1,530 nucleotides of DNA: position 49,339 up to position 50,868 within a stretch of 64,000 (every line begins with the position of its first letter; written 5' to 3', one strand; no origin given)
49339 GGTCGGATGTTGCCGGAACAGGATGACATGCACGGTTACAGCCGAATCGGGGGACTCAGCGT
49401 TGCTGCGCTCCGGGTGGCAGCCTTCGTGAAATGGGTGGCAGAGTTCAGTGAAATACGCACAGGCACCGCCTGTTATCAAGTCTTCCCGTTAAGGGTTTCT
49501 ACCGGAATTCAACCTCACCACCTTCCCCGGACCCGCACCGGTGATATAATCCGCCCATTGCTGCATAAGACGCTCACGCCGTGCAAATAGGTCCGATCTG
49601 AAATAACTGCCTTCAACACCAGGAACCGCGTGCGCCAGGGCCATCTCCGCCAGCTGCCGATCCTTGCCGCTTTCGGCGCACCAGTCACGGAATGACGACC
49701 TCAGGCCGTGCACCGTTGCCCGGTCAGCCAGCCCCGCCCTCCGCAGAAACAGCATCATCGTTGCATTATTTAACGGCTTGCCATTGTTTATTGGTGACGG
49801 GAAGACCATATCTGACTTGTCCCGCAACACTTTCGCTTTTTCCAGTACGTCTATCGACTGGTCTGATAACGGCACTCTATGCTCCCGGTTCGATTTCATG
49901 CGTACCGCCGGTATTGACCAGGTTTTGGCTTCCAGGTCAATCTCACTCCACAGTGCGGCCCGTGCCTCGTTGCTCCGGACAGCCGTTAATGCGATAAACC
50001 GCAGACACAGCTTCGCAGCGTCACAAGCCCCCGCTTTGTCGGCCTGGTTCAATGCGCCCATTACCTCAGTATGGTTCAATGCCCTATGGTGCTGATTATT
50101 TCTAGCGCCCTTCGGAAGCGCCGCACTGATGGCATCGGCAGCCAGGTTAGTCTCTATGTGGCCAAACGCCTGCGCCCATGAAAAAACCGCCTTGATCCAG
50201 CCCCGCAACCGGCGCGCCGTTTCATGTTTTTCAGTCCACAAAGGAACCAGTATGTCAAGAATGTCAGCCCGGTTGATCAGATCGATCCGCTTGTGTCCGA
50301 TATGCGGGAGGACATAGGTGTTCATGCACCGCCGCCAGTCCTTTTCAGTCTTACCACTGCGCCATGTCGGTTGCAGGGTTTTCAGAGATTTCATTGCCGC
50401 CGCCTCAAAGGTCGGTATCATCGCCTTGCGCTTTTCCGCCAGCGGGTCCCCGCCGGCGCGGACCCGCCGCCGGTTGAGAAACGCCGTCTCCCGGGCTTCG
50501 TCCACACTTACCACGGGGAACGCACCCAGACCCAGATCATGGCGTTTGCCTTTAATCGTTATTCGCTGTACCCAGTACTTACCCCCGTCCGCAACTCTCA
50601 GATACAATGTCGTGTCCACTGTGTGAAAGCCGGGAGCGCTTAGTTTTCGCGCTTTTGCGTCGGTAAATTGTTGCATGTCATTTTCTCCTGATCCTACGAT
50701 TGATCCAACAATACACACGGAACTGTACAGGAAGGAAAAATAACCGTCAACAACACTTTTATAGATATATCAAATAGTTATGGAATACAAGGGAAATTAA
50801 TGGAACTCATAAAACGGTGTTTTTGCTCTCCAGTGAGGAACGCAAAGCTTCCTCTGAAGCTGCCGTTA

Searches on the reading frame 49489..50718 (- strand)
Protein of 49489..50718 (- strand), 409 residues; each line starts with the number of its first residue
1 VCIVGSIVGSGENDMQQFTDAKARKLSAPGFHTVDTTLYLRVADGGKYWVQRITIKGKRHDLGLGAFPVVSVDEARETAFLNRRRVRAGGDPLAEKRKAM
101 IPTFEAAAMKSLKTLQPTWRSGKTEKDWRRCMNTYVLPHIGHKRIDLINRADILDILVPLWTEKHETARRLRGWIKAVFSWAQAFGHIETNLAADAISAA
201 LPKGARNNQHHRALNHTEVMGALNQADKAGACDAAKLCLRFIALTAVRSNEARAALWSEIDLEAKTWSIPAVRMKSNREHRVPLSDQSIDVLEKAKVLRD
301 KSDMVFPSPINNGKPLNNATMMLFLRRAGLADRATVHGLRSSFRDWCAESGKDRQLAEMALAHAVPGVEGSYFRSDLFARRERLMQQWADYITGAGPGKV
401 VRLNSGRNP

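Call 8: search_protein_families(library=pfam, proteins=[window:49489-50718:-], max_evalue=0.1)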
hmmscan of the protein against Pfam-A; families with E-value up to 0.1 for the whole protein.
window:49489-50718:- (409 aa): 3 families
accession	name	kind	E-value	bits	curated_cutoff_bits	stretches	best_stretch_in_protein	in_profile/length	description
PF22022.2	Phage_int_M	-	4.7e-23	81.7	27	1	104-196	1-93/96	Phage integrase central domain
PF00589.27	Phage_integrase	-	2.2e-18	67.1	27.1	1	222-365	11-158/172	Phage integrase family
PF13356.12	Arm-DNA-bind_3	-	9.5e-16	58.2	27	1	18-99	1-83/83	Arm DNA-binding domain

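Call 21: find_homologous_proteins(query=window:49489-50676:-, max_evalue=1e-20)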
Query window:49489-50676:- (395 aa): 7002 proteins with E <= 1e-20 among 8000 candidates; the best 120 are listed.
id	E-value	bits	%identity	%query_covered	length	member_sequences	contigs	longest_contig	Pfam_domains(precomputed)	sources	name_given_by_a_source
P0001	2.7e-249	845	94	100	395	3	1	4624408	PF22022.3,PF13356.13,PF00589.28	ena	-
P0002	2.8e-232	789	88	100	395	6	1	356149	PF22022.3,PF13356.13,PF00589.28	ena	-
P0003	7.7e-232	787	89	100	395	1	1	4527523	PF22022.3,PF13356.13,PF00589.28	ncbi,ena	-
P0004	1.5e-226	770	86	100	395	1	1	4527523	PF22022.3,PF13356.13,PF00589.28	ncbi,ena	-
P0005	3.2e-226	769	87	100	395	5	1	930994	PF22022.3,PF13356.13,PF00589.28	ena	-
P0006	2.8e-223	759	85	100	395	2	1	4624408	PF22022.3,PF13356.13,PF00589.28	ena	-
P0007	1.1e-219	747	85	99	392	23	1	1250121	PF22022.3,PF13356.13,PF00589.28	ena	-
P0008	7.7e-211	718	80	100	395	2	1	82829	PF22022.3,PF13356.13,PF00589.28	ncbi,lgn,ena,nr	ncbi:MAG: tyrosine-type recombinase/integrase [Gammaproteobacteria bacterium]|nr:tyrosine-type recom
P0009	2.1e-178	611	82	85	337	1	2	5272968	PF22022.3,PF00589.28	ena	-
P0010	4.3e-165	568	65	96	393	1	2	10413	PF22022.3,PF13356.13,PF00589.28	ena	-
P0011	1.1e-163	563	65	96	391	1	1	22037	PF22022.3,PF13356.13,PF00589.28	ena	-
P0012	2.3e-163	562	83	55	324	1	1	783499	PF22022.3,PF13356.13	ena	-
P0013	1.7e-162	559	63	99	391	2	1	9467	PF22022.3,PF13356.13,PF00589.28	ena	-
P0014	1.5e-161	556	65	96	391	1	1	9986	PF22022.3,PF13356.13,PF00589.28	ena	-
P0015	4.3e-153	528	61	98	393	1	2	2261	PF22022.3,PF13356.13,PF00589.28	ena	-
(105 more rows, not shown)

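Call 22: find_encoding_contigs(protein=P0001, flank=8000, max_places=4)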
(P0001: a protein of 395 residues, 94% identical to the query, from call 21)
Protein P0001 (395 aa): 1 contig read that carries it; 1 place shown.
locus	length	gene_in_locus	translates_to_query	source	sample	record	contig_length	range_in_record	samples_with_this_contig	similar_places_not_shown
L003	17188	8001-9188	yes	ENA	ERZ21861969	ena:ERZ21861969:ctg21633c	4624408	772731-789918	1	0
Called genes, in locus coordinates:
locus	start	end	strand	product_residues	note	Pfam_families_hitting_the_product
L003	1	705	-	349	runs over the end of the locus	PF01312:Bac_export_2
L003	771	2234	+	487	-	PF16697:Yop-YscD_cpl, PF23893:Y4YQ_C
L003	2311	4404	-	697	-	PF00771:FHIPEP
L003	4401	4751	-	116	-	PF07719:TPR_2 (faint), PF13428:TPR_14 (faint), PF13432:TPR_16 (faint), PF13174:TPR_6 (faint), PF14559:TPR_19 (faint), PF12895:ANAPC3 (weak)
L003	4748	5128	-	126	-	PF09474:Type_III_YscX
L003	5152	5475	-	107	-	PF01740:STAS, PF13466:STAS_2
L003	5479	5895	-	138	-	-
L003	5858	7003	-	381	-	PF07201:HrpJ, PF09059:TyeA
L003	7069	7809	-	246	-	-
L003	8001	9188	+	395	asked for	PF13356:Arm-DNA-bind_3, PF22022:Phage_int_M, PF00589:Phage_integrase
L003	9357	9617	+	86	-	PF24698:DUF7662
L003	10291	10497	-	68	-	-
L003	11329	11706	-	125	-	-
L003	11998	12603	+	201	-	PF10399:UCR_Fe-S_N, PF00355:Rieske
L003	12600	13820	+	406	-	PF00033:Cytochrome_B, PF13631:Cytochrom_B_N_2, PF00032:Cytochrom_B_C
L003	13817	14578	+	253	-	PF02167:Cytochrom_C1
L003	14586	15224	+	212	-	PF02798:GST_N, PF13417:GST_N_3, PF13409:GST_N_2, PF00043:GST_C, PF13410:GST_C_2 (weak)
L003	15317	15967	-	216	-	PF04972:BON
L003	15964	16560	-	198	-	PF13580:SIS_2, PF01380:SIS (weak)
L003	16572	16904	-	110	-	PF02021:UPF0102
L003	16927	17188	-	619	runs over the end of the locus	PF04348:LppC, PF13458:Peripla_BP_6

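Call 23: find_encoding_contigs(protein=P0003, flank=8000, max_places=4)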
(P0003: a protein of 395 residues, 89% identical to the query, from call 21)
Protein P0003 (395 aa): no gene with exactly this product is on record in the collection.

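Call 25: find_encoding_contigs(protein=P0006, flank=8000, max_places=3)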
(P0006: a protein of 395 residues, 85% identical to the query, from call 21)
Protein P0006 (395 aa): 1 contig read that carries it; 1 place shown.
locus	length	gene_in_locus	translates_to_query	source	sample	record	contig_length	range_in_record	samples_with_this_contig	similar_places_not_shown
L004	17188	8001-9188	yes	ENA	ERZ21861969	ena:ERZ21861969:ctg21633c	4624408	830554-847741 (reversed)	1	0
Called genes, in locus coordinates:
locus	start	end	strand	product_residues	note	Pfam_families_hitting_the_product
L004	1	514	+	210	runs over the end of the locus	PF05494:MlaC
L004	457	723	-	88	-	-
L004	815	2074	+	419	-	PF00275:EPSP_synthase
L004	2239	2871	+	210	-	PF01634:HisG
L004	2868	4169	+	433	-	PF00815:Histidinol_dh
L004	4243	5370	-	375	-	PF00089:Trypsin, PF13365:Trypsin_2, PF00595:PDZ (weak), PF13180:PDZ_2, PF17820:PDZ_6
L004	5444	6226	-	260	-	PF01311:Bac_export_1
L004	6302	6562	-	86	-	PF01313:Bac_export_3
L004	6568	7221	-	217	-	PF00813:FliP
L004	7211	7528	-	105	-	PF01052:FliMN_C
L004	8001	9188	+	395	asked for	PF13356:Arm-DNA-bind_3, PF22022:Phage_int_M, PF00589:Phage_integrase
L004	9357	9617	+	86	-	PF24698:DUF7662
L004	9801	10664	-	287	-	-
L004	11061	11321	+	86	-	-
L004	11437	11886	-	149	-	-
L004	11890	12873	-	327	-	PF09483:HpaP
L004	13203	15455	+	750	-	PF07228:SpoIIE, PF13581:HATPase_c_2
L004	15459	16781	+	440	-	PF02874:ATP-synt_ab_N, PF00006:ATP-synt_ab, PF18269:T3SS_ATPase_C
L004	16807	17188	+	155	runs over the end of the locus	PF07321:YscO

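Call 26: find_encoding_contigs(protein=P0002, flank=8000, max_places=3)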
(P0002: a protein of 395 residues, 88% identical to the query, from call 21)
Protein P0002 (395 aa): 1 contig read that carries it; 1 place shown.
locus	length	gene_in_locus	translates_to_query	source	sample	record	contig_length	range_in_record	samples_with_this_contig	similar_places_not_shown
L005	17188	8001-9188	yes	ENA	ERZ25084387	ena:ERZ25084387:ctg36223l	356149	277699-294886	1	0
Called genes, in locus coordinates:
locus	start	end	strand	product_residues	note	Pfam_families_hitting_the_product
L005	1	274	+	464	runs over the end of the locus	PF12390:Se-cys_synth_N, PF03841:SelA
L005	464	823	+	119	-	PF20126:TumE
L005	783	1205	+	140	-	PF01047:MarR (weak), PF12802:MarR_2 (weak), PF25212:HVO_A0114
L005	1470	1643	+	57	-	PF17778:WHD_BLACT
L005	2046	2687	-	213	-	PF22531:DUF7002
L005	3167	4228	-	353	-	PF00355:Rieske, PF19112:VanA_C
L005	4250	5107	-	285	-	PF02900:LigB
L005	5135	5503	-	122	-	PF07746:LigA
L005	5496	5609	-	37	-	-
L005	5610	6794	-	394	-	PF01494:FAD_binding_3, PF13450:NAD_binding_8 (faint)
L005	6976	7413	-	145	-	PF05899:Cupin_3 (weak)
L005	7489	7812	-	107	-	-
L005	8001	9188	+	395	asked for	PF13356:Arm-DNA-bind_3, PF22022:Phage_int_M, PF00589:Phage_integrase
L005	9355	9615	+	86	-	PF24698:DUF7662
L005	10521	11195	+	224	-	-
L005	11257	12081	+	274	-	-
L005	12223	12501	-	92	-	PF26345:ScoMcrA_N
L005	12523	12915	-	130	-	-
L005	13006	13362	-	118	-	PF21983:NikA-like (weak), PF05713:MobC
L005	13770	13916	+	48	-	-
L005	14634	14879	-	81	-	-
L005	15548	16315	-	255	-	PF01565:FAD_binding_4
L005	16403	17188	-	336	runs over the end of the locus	PF04909:Amidohydro_2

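Call 27: find_encoding_contigs(protein=P0004, flank=8000, max_places=3)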
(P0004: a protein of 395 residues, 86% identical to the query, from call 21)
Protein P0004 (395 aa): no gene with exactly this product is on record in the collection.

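Call 48: search_protein_families(library=pfam, proteins=[L005:9355-9615:+, L005:10521-11195:+, L005:11227-12081:+, L005:12223-12501:-, L005:12523-12915:-, L005:13006-13362:-, L005:9785-10216:-, L005:14634-14879:-, L004:9801-10664:-, L004:11061-11321:+], max_evalue=0.05)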
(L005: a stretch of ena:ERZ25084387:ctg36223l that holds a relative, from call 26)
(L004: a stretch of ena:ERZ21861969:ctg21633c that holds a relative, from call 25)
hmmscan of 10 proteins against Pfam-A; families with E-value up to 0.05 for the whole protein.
L005:9355-9615:+ (86 aa): 2 families
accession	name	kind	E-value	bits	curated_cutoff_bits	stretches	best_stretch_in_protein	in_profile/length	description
PF24698.1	DUF7662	-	1.4e-13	50.9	26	1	5-80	1-70/72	Domain of unknown function (DUF7662)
PF00250.24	Forkhead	-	0.0086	16.6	27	1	17-54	18-55/88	Forkhead domain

L005:10521-11195:+ (224 aa): 3 families
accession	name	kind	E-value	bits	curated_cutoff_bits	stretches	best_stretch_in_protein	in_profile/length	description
PF08238.18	Sel1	-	1.3e-49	165.3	30.7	4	42-76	2-36/36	Sel1 repeat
PF23310.1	TPR_27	-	9.1e-05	22.5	27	0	63-94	47-78/110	Plant tetratrico peptide repeats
PF13431.12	TPR_17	-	0.0027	18.3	24.4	0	70-89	6-25/34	Tetratricopeptide repeat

L005:11227-12081:+ (284 aa): 0 families

L005:12223-12501:- (92 aa): 0 families

L005:12523-12915:- (130 aa): 0 families

L005:13006-13362:- (118 aa): 2 families
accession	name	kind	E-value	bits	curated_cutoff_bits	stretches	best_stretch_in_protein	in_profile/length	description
PF05713.17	MobC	-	1.8e-08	35.1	23.2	1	74-112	6-44/45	Bacterial mobilisation protein (MobC)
PF21983.2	NikA-like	-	7.9e-06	26.4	27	1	12-85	4-71/72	Mobilization protein NikA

L005:9785-10216:- (143 aa): 0 families

L005:14634-14879:- (81 aa): 0 families

L004:9801-10664:- (287 aa): 0 families

L004:11061-11321:+ (86 aa): 0 families

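Call 57: list_cluster_members(proteins=[P0124, P0008])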
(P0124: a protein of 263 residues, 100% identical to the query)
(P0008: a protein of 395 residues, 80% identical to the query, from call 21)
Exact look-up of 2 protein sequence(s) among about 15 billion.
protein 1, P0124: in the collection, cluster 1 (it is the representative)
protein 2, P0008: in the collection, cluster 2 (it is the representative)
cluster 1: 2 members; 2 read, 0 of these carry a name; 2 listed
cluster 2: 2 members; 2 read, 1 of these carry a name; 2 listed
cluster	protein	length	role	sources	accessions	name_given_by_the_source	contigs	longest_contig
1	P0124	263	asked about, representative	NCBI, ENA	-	-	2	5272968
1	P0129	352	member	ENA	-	-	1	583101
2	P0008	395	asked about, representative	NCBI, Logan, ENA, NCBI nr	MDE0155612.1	MAG: tyrosine-type recombinase/integrase [Gammaproteobacteria bacterium] | tyrosine-type recombinase/integrase [Gammaproteobacteria bacterium]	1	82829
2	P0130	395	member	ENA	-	-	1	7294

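Call 58: find_encoding_contigs(protein=P0129, flank=6000, max_places=3)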
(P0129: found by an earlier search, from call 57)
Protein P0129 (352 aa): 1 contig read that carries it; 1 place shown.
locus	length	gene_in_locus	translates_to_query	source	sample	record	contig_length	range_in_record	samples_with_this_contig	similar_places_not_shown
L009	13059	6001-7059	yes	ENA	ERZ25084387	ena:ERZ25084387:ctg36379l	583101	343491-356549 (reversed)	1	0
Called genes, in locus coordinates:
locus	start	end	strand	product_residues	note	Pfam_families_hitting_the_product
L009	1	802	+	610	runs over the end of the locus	PF04348:LppC, PF13458:Peripla_BP_6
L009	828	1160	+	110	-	PF02021:UPF0102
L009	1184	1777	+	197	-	PF13580:SIS_2, PF01380:SIS (weak)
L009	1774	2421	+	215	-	PF04972:BON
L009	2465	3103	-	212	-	PF02798:GST_N, PF13417:GST_N_3, PF13409:GST_N_2, PF00043:GST_C, PF13410:GST_C_2 (faint)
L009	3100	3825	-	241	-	PF02167:Cytochrom_C1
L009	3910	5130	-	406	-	PF00033:Cytochrome_B, PF13631:Cytochrom_B_N_2, PF00032:Cytochrom_B_C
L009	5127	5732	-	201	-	PF10399:UCR_Fe-S_N, PF00355:Rieske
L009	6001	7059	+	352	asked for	-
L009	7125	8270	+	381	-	PF07201:HrpJ, PF09059:TyeA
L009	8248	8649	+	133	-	-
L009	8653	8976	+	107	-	PF01740:STAS, PF13466:STAS_2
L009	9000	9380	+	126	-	PF09474:Type_III_YscX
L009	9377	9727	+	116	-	PF14559:TPR_19 (weak), PF12895:ANAPC3 (weak)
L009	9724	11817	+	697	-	PF00771:FHIPEP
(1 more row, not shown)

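Call 59: find_encoding_contigs(protein=P0005, flank=8000, max_places=3)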
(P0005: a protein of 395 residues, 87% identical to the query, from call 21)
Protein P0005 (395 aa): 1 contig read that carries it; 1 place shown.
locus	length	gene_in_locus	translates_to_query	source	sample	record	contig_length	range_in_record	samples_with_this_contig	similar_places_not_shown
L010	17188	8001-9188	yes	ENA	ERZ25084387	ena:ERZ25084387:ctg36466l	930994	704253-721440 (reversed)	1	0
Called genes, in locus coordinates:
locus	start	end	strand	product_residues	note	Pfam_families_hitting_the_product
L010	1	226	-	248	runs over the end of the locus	PF04335:VirB8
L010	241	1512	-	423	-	PF04610:TrbL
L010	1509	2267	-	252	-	-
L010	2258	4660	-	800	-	PF03135:CagE_TrbE_VirB, PF11130:TraC_F_IV (weak), PF01656:CbiA (faint), PF19044:P-loop_TraG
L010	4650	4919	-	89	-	PF05101:VirB3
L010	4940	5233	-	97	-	PF04956:TrbC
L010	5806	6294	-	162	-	-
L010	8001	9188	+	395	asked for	PF13356:Arm-DNA-bind_3, PF22022:Phage_int_M, PF00589:Phage_integrase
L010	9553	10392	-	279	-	PF01435:Peptidase_M48 (faint)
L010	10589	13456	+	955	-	PF12462:Helicase_IV_N, PF01443:Viral_helicase1 (faint), PF00580:UvrD-helicase, PF13245:AAA_19, PF13361:UvrD_C, PF13538:UvrD_C_2 (faint), PF01396:Zn_ribbon_Top1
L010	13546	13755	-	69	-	-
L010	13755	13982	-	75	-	-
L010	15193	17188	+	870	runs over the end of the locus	PF04151:PPC (faint), PF00353:HemolysinCabind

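Call 64: find_encoding_contigs(protein=P0007, flank=8000, max_places=3)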
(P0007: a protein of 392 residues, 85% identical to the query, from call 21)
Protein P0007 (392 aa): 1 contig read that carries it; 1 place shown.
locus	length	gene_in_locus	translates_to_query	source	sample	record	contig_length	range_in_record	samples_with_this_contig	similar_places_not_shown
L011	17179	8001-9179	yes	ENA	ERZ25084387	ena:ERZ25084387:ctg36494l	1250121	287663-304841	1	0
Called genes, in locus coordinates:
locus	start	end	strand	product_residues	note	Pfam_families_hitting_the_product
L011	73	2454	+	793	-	PF01751:Toprim, PF01131:Topoisom_bac, PF13368:Toprim_C_rpt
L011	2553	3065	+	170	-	PF00731:AIRC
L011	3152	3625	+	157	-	PF01300:Sua5_yciO_yrdC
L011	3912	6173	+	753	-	PF07715:Plug, PF00593:TonB_dep_Rec_b-barrel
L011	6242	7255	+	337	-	PF01156:IU_nuc_hydro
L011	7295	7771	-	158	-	PF08472:S6PP_C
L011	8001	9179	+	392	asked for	PF13356:Arm-DNA-bind_3, PF22022:Phage_int_M, PF00589:Phage_integrase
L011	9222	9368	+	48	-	-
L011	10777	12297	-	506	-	PF01565:FAD_binding_4, PF08031:BBE (weak)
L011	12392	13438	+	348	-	PF12833:HTH_18, PF00165:HTH_AraC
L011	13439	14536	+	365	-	PF10994:DUF2817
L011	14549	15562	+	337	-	PF00291:PALP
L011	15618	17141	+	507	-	PF00501:AMP-binding, PF13193:AMP-binding_C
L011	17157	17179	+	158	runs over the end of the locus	PF13577:SnoaL_4 (weak), PF14534:DUF4440, PF12680:SnoaL_2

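Call 65: find_encoding_contigs(protein=P0009, flank=8000, max_places=3)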
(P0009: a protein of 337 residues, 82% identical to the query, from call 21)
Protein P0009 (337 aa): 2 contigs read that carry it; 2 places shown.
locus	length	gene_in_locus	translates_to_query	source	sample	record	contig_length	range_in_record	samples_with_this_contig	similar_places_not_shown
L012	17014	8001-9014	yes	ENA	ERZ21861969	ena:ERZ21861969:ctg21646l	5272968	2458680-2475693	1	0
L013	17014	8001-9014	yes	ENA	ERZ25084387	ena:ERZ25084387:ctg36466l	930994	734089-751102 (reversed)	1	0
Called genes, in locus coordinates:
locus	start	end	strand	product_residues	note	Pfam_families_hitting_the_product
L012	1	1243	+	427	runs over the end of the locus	PF01053:Cys_Met_Meta_PP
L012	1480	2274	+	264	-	PF00561:Abhydrolase_1, PF00975:Thioesterase, PF12146:Hydrolase_4, PF12697:Abhydrolase_6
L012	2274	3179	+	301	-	PF02219:MTHFR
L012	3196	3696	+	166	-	PF08238:Sel1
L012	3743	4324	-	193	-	PF09837:DUF2064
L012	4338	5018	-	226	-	PF00535:Glycos_transf_2, PF13641:Glyco_tranf_2_3 (faint)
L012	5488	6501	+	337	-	PF22022:Phage_int_M, PF00589:Phage_integrase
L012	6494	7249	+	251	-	-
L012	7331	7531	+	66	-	PF05930:Phage_AlpA, PF12728:HTH_17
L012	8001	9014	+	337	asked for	PF22022:Phage_int_M, PF00589:Phage_integrase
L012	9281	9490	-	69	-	-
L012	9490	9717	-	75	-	-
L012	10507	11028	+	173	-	-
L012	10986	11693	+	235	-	PF08843:AbiEii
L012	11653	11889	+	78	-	-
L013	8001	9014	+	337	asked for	PF22022:Phage_int_M, PF00589:Phage_integrase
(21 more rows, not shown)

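Call 71: search_protein_families(library=pfam, proteins=[L005:12837-13052:-, L011:9222-9368:+, L004:11437-11886:-, L004:7211-7528:-], max_evalue=1)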
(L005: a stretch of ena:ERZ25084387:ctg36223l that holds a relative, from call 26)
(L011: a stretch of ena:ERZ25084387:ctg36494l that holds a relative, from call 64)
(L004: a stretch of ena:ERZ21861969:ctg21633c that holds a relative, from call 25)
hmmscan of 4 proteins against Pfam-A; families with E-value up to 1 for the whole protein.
L005:12837-13052:- (71 aa): 0 families

L011:9222-9368:+ (48 aa): 1 family
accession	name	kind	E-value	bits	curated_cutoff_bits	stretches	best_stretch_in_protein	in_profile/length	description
PF24698.1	DUF7662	-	0.0011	19.2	26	1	11-48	1-36/72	Domain of unknown function (DUF7662)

L004:11437-11886:- (149 aa): 0 families

L004:7211-7528:- (105 aa): 1 family
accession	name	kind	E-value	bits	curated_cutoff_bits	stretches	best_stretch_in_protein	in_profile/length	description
PF01052.25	FliMN_C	-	2.8e-13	50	23.8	1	36-102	5-71/73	Type III flagellar switch regulator (C-ring) FliN C-term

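Call 77: search_protein_families(library=ncbifam, proteins=[window:49489-50676:-, L005:9355-9615:+, L005:13006-13362:-], max_evalue=0.1)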
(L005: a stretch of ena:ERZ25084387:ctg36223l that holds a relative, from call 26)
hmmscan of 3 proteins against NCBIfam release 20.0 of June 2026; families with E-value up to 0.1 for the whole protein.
window:49489-50676:- (395 aa): 3 families
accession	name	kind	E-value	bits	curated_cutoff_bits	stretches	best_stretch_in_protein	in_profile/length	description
NF007246.0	PRK09692.1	domain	5.9e-45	153.6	434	1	28-388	36-403/413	integrase domain-containing protein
NF040815.2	recomb_XerA_Arch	equivalog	1.9e-09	37.5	220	1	102-349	8-242/263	site-specific tyrosine recombinase/integron integrase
NF002044.1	PRK00871.1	equivalog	0.03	13.7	210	1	155-218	71-134/170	glutathione-regulated potassium-efflux system oxidoreductase KefF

L005:9355-9615:+ (86 aa): 1 family
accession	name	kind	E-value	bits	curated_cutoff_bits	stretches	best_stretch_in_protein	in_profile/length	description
NF000444.3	blaEBR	exception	0.026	14.1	475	1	13-81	5-73/234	EBR family subclass B1 metallo-beta-lactamase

L005:13006-13362:- (118 aa): 1 family
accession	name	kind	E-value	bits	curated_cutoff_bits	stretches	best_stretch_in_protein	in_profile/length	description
NF010432.0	PRK13858.1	equivalog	0.0036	17.3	173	0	6-33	18-45/148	T-DNA border endonuclease subunit VirD1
